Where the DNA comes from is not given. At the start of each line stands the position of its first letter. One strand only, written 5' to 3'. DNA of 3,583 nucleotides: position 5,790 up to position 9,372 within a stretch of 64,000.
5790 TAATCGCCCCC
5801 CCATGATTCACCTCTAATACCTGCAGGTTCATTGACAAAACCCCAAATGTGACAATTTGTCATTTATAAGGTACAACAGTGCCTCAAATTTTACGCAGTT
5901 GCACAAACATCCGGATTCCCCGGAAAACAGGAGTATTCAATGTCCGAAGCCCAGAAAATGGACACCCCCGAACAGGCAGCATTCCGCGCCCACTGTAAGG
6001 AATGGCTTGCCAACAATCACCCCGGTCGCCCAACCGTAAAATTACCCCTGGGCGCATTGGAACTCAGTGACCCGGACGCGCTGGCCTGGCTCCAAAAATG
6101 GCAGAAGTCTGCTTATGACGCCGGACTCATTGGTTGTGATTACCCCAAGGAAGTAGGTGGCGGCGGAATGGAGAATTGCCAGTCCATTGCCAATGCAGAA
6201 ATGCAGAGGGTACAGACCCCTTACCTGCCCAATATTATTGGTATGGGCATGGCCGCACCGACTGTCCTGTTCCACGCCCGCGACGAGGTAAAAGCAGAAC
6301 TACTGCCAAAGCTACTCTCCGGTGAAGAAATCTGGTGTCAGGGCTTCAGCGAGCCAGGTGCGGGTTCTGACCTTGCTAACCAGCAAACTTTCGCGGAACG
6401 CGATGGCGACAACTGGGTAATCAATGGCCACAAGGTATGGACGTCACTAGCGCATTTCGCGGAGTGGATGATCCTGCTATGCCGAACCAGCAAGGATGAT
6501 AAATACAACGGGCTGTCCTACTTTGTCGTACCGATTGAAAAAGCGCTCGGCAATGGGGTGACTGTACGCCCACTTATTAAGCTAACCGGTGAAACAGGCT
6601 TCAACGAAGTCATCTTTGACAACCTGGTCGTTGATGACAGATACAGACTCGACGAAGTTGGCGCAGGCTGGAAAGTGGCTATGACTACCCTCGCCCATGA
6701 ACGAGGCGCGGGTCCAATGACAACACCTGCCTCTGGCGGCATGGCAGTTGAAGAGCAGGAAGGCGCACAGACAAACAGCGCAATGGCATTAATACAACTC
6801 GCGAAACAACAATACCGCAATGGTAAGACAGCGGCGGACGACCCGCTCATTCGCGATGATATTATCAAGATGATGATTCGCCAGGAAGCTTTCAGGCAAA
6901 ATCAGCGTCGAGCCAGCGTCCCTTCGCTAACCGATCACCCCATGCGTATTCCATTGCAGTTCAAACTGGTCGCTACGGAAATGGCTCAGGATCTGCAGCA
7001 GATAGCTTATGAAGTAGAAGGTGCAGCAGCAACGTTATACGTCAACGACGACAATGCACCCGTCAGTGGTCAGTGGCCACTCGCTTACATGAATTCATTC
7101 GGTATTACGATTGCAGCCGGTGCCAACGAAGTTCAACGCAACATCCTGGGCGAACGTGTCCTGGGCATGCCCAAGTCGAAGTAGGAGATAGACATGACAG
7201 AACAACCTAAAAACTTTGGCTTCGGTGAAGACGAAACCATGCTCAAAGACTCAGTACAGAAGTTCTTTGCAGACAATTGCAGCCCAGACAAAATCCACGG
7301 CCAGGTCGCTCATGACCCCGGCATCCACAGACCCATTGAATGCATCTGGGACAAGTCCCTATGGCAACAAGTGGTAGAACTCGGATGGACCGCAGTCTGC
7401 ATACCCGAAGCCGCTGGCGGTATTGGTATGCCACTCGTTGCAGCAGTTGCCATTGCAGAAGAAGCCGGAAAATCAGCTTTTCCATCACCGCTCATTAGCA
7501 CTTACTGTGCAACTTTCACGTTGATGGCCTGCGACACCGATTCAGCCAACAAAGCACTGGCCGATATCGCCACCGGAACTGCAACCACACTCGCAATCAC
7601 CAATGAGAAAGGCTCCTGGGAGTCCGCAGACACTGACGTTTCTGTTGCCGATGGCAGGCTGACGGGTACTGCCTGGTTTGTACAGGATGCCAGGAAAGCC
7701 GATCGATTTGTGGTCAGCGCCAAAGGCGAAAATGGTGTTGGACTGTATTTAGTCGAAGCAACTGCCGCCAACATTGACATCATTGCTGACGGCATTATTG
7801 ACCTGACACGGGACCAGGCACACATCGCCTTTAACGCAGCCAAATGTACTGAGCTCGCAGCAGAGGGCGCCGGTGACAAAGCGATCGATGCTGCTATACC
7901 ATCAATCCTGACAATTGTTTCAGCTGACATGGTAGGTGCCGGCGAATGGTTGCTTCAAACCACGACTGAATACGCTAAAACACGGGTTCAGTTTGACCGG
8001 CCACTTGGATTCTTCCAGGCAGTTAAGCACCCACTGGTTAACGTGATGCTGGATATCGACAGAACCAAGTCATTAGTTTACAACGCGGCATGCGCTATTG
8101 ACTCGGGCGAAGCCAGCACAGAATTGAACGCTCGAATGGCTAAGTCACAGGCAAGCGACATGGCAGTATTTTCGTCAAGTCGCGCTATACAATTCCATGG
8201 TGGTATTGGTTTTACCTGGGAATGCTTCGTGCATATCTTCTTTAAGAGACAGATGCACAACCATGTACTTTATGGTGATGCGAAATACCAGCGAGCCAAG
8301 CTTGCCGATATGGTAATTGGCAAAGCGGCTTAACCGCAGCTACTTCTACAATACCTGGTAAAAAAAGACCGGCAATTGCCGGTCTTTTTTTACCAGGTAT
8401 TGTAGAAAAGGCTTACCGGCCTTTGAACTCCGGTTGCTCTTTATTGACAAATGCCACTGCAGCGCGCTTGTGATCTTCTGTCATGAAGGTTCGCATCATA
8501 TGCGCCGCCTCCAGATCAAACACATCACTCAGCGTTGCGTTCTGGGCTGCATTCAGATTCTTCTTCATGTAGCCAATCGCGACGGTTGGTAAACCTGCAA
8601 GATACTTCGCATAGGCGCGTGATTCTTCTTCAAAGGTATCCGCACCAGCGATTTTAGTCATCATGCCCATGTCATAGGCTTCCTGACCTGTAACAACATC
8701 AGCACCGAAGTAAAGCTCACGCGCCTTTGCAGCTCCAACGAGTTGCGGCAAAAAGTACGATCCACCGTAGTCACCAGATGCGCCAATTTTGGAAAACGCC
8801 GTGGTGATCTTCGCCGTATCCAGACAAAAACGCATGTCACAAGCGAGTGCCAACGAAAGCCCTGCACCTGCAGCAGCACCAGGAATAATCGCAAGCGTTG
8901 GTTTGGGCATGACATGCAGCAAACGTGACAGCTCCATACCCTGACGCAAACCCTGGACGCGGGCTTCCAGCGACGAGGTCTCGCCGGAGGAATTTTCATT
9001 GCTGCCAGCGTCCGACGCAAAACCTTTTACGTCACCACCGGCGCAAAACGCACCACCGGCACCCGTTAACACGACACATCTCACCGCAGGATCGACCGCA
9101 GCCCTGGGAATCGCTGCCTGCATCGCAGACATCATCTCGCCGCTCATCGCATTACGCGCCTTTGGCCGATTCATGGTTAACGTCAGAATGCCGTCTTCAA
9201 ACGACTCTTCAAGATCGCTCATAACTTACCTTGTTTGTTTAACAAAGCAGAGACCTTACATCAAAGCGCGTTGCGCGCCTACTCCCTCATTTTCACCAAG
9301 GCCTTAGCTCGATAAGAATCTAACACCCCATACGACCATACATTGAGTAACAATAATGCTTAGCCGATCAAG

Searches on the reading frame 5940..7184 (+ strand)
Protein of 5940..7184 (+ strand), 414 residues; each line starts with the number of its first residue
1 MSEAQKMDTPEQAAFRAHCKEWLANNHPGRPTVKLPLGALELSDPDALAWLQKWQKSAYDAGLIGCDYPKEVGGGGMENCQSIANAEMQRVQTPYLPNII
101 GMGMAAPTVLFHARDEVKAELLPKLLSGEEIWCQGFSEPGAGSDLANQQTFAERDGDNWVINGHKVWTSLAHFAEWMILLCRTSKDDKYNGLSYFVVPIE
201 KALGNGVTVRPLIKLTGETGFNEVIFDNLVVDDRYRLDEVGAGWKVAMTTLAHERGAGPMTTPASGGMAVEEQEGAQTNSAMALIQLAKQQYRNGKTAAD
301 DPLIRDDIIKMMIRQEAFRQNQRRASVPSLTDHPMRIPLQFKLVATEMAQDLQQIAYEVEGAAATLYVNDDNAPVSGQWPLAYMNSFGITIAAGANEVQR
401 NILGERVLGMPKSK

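Call 65: search_protein_families(library=pfam, proteins=[window:5940-7184:+], max_evalue=0.00001)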
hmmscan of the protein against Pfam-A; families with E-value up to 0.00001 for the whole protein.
window:5940-7184:+ (414 aa): 3 families
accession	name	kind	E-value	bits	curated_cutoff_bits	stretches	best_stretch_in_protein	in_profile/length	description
PF02770.24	Acyl-CoA_dh_M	-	2.7e-21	76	33.3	1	133-228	1-96/97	Acyl-CoA dehydrogenase, middle domain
PF00441.29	Acyl-CoA_dh_1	-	2e-16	60.9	22.4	1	241-408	1-150/150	Acyl-CoA dehydrogenase, C-terminal domain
PF02771.21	Acyl-CoA_dh_N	-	5.1e-09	36.9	22.9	1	54-129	36-113/113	Acyl-CoA dehydrogenase, N-terminal domain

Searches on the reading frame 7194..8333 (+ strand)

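Call 65: search_protein_families(library=pfam, proteins=[window:7194-8333:+], max_evalue=0.00001)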
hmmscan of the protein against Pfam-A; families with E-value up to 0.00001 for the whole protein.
window:7194-8333:+ (379 aa): 2 families
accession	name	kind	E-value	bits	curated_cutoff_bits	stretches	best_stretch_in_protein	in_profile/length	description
PF00441.29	Acyl-CoA_dh_1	-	2.5e-20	73.6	22.4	1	242-372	18-147/150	Acyl-CoA dehydrogenase, C-terminal domain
PF02771.21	Acyl-CoA_dh_N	-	1e-10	42.4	22.9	1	12-127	2-111/113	Acyl-CoA dehydrogenase, N-terminal domain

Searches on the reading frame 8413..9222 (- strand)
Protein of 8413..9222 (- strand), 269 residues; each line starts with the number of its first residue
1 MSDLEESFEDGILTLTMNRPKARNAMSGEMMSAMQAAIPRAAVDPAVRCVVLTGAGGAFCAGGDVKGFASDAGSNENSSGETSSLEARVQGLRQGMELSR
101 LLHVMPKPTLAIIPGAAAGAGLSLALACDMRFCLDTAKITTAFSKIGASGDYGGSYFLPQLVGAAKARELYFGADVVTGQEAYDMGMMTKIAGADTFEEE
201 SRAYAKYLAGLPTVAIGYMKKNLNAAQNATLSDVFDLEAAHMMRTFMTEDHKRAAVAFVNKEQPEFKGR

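Call 3: search_protein_families(library=pfam, proteins=[window:8413-9222:-], max_evalue=0.01)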
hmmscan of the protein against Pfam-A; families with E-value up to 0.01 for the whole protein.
window:8413-9222:- (269 aa): 2 families
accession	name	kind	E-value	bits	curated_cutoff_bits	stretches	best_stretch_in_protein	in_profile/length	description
PF00378.25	ECH_1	-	8.1e-50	169.9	27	1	8-268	2-250/251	Enoyl-CoA hydratase/isomerase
PF16113.10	ECH_2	-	3e-30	106.3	27.2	1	14-202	3-182/335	Enoyl-CoA hydratase/isomerase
